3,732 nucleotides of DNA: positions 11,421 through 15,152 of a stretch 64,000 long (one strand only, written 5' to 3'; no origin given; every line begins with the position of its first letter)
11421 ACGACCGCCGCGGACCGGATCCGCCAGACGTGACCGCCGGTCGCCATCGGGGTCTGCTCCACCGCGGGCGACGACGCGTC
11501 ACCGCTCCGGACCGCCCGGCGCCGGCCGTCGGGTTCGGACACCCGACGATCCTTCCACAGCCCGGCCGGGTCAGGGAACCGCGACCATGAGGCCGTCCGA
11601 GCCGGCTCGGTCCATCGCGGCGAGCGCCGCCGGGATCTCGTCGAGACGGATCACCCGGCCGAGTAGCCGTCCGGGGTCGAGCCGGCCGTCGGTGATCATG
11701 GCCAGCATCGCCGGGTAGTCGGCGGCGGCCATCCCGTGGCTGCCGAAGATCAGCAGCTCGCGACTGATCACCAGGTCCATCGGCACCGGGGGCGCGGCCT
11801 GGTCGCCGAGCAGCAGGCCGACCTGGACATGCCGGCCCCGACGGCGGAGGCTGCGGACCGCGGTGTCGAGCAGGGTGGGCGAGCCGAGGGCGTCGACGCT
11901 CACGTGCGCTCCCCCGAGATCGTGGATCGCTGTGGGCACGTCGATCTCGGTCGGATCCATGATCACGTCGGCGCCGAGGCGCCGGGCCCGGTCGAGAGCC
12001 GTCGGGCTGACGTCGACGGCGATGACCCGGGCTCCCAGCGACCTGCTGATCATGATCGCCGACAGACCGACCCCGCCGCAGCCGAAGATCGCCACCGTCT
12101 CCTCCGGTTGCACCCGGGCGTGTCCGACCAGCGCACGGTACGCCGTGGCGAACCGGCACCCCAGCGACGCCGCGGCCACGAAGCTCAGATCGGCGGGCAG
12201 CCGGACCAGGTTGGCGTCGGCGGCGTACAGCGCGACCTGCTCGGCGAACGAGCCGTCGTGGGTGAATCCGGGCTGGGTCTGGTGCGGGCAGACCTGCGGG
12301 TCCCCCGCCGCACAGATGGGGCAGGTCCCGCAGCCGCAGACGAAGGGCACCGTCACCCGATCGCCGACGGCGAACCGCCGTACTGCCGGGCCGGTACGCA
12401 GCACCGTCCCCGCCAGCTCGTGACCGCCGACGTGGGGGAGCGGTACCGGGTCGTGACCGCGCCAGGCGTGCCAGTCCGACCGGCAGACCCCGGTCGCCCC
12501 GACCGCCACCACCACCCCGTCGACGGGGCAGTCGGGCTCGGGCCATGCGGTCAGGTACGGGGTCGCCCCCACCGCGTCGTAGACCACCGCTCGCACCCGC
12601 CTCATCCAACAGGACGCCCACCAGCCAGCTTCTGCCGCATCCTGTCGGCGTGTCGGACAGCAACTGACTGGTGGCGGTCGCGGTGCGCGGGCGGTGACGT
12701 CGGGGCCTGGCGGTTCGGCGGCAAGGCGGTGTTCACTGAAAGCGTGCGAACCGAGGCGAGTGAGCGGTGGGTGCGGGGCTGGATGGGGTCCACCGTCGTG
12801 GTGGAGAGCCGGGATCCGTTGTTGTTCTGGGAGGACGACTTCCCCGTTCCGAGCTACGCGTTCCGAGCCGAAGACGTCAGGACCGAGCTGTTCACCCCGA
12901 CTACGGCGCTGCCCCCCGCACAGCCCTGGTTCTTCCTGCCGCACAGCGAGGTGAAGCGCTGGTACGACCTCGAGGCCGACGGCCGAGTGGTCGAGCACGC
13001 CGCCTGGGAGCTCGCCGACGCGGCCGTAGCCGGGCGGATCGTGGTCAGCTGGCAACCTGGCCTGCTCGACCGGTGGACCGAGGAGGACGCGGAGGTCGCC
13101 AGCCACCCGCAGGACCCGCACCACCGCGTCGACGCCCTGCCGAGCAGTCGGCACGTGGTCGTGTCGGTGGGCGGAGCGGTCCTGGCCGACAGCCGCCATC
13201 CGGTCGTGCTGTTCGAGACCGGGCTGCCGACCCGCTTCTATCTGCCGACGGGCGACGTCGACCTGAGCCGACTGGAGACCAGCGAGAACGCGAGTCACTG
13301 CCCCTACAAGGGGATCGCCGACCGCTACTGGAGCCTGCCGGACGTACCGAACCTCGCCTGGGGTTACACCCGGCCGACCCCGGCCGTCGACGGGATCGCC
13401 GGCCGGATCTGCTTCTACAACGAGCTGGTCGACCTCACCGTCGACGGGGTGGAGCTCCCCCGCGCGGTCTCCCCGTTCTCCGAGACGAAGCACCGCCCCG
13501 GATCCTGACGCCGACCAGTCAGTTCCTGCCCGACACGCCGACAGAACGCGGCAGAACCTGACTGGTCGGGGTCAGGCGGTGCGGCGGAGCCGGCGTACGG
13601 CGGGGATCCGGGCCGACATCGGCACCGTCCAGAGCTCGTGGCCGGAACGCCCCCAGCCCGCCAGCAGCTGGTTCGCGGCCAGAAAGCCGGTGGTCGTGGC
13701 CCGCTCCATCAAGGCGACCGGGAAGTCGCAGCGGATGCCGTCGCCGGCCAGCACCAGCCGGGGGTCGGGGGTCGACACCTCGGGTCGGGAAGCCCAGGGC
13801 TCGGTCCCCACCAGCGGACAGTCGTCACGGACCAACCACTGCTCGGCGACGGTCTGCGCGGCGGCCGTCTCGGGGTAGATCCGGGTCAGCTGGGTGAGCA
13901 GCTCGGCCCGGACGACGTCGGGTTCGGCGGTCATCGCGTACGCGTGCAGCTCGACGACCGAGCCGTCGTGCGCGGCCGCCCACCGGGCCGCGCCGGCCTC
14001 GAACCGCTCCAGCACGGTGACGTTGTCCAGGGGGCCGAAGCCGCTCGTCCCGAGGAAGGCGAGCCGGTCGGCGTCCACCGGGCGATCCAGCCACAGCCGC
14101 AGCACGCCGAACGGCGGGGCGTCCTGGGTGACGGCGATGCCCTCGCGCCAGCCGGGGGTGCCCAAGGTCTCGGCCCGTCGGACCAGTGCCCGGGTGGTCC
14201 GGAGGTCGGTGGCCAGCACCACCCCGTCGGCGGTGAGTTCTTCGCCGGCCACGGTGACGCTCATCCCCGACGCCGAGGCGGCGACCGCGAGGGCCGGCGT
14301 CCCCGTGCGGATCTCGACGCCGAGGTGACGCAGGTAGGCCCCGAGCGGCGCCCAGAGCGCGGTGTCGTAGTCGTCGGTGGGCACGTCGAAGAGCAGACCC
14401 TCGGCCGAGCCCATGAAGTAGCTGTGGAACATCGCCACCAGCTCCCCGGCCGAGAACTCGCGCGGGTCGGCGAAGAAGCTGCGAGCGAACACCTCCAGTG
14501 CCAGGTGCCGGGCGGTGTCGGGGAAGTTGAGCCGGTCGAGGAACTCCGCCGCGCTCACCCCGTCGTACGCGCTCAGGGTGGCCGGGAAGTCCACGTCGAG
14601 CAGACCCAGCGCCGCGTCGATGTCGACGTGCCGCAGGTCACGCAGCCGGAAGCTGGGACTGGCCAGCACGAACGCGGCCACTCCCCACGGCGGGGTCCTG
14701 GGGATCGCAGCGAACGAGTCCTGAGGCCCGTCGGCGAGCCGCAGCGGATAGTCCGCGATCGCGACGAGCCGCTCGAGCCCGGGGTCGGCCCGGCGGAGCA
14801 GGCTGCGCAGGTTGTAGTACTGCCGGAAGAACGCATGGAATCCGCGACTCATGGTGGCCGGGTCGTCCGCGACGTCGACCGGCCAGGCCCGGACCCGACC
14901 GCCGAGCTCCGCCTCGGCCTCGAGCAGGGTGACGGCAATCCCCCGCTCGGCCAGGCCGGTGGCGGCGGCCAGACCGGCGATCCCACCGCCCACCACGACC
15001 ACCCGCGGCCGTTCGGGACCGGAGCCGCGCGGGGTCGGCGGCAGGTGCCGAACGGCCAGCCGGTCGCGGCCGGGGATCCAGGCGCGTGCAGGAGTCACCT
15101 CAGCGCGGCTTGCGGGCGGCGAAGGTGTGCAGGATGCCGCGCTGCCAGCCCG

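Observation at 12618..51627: Thirteen long intergenic hairpin repeats in five sequence families, with different terminal arms and a shared GCGTG(T) core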

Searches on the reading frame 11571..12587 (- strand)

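Call 10: search_protein_families(library=pfam, proteins=[window:11571-12587:-])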
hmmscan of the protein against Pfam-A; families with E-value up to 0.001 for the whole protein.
window:11571-12587:- (338 aa): 6 families
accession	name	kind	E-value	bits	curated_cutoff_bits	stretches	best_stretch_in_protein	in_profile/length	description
PF00107.32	ADH_zinc_N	-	8.3e-27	94.1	31.8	1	172-299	1-128/129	Zinc-binding dehydrogenase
PF08240.17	ADH_N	-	1.5e-24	86.7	23.5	1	24-131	4-103/104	Alcohol dehydrogenase GroES-like domain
PF01262.27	AlaDh_PNT_C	-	4.5e-07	29.9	23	1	139-208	5-75/214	Alanine dehydrogenase/PNT, C-terminal domain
PF13602.12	ADH_zinc_N_2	-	4.9e-05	24.7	27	1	204-332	1-130/134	Zinc-binding dehydrogenase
PF13649.12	Methyltransf_25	-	0.00012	23.2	27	0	168-206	4-42/97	Methyltransferase domain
PF08241.18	Methyltransf_11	-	0.00067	20.7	21.2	0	168-252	3-92/95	Methyltransferase domain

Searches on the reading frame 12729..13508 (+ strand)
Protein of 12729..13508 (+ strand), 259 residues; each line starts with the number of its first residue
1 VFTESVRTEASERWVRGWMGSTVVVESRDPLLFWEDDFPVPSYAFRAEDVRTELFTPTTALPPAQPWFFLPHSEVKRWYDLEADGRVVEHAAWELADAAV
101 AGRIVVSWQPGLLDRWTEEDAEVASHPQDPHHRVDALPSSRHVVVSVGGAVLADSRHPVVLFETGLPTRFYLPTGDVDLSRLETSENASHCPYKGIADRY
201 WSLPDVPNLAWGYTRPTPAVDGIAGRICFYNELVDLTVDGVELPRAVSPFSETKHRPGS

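Call 10: search_protein_families(library=pfam, proteins=[window:12729-13508:+])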
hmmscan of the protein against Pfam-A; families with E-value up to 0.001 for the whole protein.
window:12729-13508:+ (259 aa): 1 family
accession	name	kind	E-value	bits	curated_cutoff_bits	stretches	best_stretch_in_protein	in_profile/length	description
PF04248.19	NTP_transf_9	-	7.2e-32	109.5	22.1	1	143-232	1-93/93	Domain of unknown function (DUF427)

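Call 70: search_protein_families(library=ncbifam, proteins=[window:12729-13508:+], max_evalue=0.01)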
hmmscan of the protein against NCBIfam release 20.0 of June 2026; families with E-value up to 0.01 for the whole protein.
window:12729-13508:+ (259 aa): 0 families

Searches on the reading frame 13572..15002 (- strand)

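Call 10: search_protein_families(library=pfam, proteins=[window:13572-15002:-])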
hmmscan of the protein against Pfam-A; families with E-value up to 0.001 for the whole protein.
window:13572-15002:- (476 aa): 10 families
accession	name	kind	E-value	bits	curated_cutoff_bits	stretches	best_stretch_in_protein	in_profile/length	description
PF01593.30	Amino_oxidase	-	2.5e-35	123.1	19.8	1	8-447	1-443/443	Flavin containing amine oxidoreductase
PF13450.12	NAD_binding_8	-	9.1e-14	51.9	21.9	1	3-71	1-67/68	NAD(P)-binding Rossmann-like domain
PF01266.30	DAO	-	1.1e-10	42.1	27.9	2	2-34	3-35/353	FAD dependent oxidoreductase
PF07992.20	Pyr_redox_2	-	3e-07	30.6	26.1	1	2-32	4-34/291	Pyridine nucleotide-disulphide oxidoreductase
PF12831.13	FAD_oxidored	-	3.6e-07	30.2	27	1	2-50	3-51/416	FAD dependent oxidoreductase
PF03486.20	HI0933_like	-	3.9e-06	26.9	50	0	2-37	4-39/244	HI0933-like protein Rossmann domain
PF00070.33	Pyr_redox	-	5.9e-06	27.1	22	0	1-34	2-35/82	Pyridine nucleotide-disulphide oxidoreductase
PF00890.30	FAD_binding_2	-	9.6e-05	22.2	20.4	1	2-36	3-37/414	FAD binding domain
PF13738.12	Pyr_redox_3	-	0.00011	22.1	30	0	2-42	1-41/305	Pyridine nucleotide-disulphide oxidoreductase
PF01494.25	FAD_binding_3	-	0.00085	19.1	22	0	2-39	5-42/349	FAD binding domain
